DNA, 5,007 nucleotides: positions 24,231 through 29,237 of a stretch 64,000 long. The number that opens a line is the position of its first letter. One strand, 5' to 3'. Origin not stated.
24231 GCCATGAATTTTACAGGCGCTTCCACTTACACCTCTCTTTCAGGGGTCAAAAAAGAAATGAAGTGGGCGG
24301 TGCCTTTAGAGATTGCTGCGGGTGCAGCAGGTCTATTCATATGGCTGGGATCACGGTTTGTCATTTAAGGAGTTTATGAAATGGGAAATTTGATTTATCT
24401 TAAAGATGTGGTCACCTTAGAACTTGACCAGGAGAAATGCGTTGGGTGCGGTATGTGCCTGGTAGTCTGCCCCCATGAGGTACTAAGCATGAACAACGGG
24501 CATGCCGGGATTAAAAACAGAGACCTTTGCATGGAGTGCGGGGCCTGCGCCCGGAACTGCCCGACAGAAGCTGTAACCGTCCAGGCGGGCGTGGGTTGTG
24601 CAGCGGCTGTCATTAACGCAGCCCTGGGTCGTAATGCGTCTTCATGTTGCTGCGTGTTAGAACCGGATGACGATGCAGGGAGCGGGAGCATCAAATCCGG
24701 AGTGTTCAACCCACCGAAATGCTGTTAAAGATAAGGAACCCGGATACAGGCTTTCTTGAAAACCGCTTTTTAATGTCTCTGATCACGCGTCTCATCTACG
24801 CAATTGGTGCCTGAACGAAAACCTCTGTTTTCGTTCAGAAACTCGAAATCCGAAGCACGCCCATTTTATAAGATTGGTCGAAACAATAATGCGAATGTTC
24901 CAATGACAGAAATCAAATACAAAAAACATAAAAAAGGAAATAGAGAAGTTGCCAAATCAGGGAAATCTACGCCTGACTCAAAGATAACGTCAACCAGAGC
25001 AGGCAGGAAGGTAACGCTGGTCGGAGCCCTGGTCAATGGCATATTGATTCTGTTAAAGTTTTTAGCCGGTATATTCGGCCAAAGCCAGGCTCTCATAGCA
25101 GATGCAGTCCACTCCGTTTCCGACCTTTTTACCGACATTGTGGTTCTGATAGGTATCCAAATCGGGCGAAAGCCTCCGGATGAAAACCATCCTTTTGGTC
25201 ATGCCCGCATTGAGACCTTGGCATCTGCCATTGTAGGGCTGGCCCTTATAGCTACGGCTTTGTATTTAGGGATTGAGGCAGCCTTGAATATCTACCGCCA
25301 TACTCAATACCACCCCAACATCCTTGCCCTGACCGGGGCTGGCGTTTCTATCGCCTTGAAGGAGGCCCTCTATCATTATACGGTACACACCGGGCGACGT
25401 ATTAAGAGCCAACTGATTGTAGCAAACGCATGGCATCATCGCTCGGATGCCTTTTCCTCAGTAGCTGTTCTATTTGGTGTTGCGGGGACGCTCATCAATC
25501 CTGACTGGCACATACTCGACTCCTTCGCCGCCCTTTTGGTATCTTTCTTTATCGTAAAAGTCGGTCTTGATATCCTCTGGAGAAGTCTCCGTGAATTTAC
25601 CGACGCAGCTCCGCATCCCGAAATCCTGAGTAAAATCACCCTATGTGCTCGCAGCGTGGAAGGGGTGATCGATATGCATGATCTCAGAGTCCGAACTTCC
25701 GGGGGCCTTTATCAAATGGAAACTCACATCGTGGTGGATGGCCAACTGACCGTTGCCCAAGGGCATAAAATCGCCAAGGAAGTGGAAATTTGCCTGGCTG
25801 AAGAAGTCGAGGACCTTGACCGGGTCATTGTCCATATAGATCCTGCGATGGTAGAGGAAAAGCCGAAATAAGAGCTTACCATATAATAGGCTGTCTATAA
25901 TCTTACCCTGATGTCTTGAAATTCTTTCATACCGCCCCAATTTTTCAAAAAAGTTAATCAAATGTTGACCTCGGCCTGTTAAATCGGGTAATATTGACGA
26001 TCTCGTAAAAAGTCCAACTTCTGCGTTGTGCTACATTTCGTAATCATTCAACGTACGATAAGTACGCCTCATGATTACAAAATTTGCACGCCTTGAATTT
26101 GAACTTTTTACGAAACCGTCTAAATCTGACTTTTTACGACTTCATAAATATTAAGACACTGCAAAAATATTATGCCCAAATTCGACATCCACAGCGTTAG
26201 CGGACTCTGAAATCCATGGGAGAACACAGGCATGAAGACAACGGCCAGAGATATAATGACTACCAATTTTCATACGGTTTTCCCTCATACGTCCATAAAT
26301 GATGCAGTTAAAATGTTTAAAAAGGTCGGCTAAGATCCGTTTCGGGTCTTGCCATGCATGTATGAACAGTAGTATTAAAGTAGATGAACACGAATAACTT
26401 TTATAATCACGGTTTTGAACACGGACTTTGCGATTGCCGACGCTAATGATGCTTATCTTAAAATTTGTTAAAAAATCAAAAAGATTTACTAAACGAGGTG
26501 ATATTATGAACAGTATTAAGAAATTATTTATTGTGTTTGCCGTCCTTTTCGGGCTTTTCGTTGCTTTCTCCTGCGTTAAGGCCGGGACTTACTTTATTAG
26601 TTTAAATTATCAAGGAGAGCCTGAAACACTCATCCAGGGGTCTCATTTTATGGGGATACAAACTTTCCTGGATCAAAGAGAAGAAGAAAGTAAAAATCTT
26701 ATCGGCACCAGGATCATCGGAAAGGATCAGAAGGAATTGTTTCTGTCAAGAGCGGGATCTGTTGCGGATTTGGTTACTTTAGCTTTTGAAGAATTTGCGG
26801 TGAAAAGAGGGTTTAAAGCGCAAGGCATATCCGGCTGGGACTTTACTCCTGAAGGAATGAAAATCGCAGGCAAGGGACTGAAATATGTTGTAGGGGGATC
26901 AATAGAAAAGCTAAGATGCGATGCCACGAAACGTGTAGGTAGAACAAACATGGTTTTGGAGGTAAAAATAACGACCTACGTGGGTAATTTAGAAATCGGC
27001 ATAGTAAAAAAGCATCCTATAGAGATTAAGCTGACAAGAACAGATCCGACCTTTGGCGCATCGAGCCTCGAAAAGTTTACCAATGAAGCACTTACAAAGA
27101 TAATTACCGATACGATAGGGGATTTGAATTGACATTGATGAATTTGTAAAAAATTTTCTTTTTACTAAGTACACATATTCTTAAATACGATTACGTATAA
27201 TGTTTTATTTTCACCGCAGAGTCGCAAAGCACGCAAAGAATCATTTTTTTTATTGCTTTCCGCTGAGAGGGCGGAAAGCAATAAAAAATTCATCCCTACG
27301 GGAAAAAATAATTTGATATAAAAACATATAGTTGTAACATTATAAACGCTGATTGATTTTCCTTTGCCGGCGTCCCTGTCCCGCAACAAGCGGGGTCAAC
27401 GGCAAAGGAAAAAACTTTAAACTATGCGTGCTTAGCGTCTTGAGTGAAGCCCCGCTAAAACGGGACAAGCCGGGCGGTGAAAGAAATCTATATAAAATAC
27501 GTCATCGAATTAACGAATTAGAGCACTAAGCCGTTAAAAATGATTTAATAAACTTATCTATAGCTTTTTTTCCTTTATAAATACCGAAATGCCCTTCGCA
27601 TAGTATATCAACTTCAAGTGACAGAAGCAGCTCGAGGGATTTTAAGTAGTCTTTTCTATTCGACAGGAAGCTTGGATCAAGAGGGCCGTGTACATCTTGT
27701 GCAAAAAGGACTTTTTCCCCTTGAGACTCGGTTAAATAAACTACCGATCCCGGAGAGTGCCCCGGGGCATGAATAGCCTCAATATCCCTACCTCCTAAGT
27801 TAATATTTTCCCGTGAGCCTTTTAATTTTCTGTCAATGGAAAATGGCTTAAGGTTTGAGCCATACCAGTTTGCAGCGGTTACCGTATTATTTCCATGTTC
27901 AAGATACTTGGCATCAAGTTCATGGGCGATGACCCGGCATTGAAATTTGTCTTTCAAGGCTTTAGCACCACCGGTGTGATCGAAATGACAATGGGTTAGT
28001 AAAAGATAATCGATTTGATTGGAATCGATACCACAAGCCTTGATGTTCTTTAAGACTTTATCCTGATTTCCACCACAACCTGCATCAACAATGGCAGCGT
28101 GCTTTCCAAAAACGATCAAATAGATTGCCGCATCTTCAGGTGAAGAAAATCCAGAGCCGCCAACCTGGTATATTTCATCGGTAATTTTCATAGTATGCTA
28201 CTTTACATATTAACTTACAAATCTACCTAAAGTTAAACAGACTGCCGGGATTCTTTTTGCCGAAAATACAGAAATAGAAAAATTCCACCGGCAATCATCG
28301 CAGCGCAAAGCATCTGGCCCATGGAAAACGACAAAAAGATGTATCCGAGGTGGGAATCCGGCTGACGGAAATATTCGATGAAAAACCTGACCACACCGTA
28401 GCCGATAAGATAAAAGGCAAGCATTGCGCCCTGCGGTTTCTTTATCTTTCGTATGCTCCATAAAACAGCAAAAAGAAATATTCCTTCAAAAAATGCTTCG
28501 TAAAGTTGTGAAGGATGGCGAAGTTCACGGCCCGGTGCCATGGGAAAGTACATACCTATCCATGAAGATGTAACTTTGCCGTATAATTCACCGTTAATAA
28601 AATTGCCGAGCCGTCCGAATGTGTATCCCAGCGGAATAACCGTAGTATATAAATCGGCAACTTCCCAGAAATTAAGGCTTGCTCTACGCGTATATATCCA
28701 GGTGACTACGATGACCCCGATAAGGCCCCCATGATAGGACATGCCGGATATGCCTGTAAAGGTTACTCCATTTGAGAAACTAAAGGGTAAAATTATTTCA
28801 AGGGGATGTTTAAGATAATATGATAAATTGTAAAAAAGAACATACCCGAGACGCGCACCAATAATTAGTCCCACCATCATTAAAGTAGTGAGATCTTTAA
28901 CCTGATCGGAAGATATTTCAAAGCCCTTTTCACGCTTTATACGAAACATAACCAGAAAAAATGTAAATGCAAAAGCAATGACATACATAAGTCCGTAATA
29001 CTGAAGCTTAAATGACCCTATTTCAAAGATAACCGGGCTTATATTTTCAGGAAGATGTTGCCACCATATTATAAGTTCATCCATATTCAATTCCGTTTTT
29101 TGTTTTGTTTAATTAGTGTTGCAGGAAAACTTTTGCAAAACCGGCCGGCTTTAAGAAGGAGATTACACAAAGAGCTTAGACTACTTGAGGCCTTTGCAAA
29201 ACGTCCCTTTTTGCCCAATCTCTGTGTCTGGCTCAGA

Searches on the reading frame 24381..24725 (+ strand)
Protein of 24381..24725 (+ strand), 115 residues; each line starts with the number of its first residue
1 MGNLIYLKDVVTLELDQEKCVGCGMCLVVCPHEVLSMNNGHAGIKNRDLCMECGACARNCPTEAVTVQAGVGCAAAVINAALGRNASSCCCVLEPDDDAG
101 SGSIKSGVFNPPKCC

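Call 6: search_protein_families(library=pfam, proteins=[window:24381-24725:+], max_evalue=0.01)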
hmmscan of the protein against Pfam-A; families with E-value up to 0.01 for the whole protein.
window:24381-24725:+ (115 aa): 16 families
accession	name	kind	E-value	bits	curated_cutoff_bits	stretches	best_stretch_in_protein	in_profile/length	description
PF00037.32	Fer4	-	2.1e-15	56.2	21.1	2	15-35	3-23/24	4Fe-4S binding domain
PF12838.12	Fer4_7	-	1e-12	48.8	27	2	19-64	1-52/52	4Fe-4S dicluster domain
PF14697.11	Fer4_21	-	1.8e-11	44.4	35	2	15-66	3-58/59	4Fe-4S dicluster domain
PF12797.12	Fer4_2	-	3.6e-11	42.7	24.5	2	15-31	5-21/22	4Fe-4S binding domain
PF13187.11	Fer4_9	-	1e-09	38.7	27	1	19-64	1-51/52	4Fe-4S dicluster domain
PF12837.12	Fer4_6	-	2e-09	37.4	25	2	16-35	5-24/24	4Fe-4S binding domain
PF13237.11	Fer4_10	-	9.1e-08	32.4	25.5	1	14-61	3-53/53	4Fe-4S dicluster domain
PF25160.1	LdpA_Fe-S-bd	-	1.2e-07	31.8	27.6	1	15-37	23-45/49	LdpA Fe-S cluster-binding domain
PF13484.11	Fer4_16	-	1.1e-06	29.8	30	1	19-37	1-19/66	4Fe-4S double cluster binding domain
PF12800.12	Fer4_4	-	5.4e-05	23.6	24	1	18-31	2-15/17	4Fe-4S binding domain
PF13370.11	Fer4_13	-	0.00017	22.6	24.5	0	16-38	2-23/58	4Fe-4S single cluster domain of Ferredoxin I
PF13534.11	Fer4_17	-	0.00023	22.1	22.2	0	18-34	44-60/61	4Fe-4S dicluster domain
PF13183.11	Fer4_8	-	0.00032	21.6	27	1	18-32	3-17/68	4Fe-4S dicluster domain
PF13459.11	Fer4_15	-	0.0012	20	22.4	0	14-33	2-21/66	4Fe-4S single cluster domain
PF12798.12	Fer4_3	-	0.0028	18.8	27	0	20-33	1-14/15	4Fe-4S binding domain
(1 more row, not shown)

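Call 16: search_protein_families(library=ncbifam, proteins=[window:24381-24725:+], max_evalue=0.001)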
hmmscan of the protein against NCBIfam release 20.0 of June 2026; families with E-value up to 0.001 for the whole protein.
window:24381-24725:+ (115 aa): 81 families (the best 25 are shown)
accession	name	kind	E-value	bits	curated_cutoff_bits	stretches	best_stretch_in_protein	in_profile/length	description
NF040864.1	HgcB_ferredoxin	equivalog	2.6e-37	126.6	99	1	6-92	2-88/93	mercury methylation ferredoxin HgcB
NF043039.1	HgcAB_like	equivalog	7.2e-14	52.1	285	1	11-65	293-349/350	HgcAB-like fusion protein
NF058577.1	FdxA_fam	equivalog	2.3e-12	46.9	65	1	18-64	7-52/52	4Fe-4S ferredoxin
NF040684.1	PorD_Arch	equivalog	5.3e-12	45.7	120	1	14-67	28-81/85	pyruvate synthase subunit PorD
NF038196.1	ferrodoxin_EFR1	subfamily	5.4e-12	46.3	75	1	16-68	183-232/242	EFR1 family ferrodoxin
TIGR03294.1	FrhG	equivalog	5.6e-11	42.6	245.5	1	9-63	165-218/228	coenzyme F420 hydrogenase subunit gamma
TIGR02179.1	PorD_KorD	subfamily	7.8e-11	41.9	60.05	1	15-67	22-74/78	2-oxoacid:acceptor oxidoreductase, delta subunit, pyruvate/2-ketoisovalerate family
NF007203.0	PRK09624.1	equivalog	1.1e-10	41.7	171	1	10-67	43-100/105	pyuvate ferredoxin oxidoreductase subunit delta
TIGR02936.1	fdxN_nitrog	equivalog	3.5e-10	39.9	80.55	1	13-39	16-42/91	ferredoxin III, nif-specific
NF045874.1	Vhu_polyferre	exception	6.6e-10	38.3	600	1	8-82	186-260/381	F420-non-reducing hydrogenase associated-polyferredoxin VhuB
TIGR02700.1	flavo_MJ0208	hypoth_equivalog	1.3e-09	37.7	251.35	1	13-67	143-196/234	dihydromethanopterin reductase (acceptor)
NF007202.0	PRK09623.1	equivalog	2.5e-09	37.4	166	1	15-68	48-101/105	3-methyl-2-oxobutanoate dehydrogenase subunit delta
NF042909.1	FMH_DH_FwdF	exception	2.7e-09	36.6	375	1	12-68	251-314/336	tungsten-dependent formylmethanofuran dehydrogenase subunit FwdF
NF040770.1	hetero_SS_HdrA2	exception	8.8e-09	34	1100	1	9-71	568-629/777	CoB-CoM heterodisulfide reductase HdrA2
NF007382.0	PRK09898.1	equivalog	1.2e-08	34.7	213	1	8-67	144-200/208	ferredoxin-like protein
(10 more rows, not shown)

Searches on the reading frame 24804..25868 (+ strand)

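Call 6: search_protein_families(library=pfam, proteins=[window:24804-25868:+], max_evalue=0.01)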
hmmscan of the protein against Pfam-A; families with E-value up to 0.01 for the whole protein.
window:24804-25868:+ (355 aa): 2 families
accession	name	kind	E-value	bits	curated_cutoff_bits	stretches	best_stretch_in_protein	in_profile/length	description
PF01545.26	Cation_efflux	-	3e-51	174.5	26.6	1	72-264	2-196/198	Cation efflux family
PF16916.11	ZT_dimer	-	3e-20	72.5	26.7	1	270-347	1-77/78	Dimerisation domain of Zinc Transporter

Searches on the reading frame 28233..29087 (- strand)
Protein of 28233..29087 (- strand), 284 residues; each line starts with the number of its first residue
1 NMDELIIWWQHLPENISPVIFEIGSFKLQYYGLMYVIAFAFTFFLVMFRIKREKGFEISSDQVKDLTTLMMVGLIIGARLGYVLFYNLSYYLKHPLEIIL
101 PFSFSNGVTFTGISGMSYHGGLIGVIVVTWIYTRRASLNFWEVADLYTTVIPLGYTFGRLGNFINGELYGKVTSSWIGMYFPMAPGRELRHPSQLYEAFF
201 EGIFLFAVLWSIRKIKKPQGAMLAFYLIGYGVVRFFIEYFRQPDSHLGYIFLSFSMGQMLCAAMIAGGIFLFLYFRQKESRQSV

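Call 31: search_protein_families(library=pfam, proteins=[window:28233-29087:-], max_evalue=1e-8)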
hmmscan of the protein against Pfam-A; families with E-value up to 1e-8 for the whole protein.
window:28233-29087:- (284 aa): 1 family
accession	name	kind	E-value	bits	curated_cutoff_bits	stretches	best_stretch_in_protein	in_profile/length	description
PF01790.23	LGT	-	1.3e-70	237.9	24.9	1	18-274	1-240/240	Prolipoprotein diacylglyceryl transferase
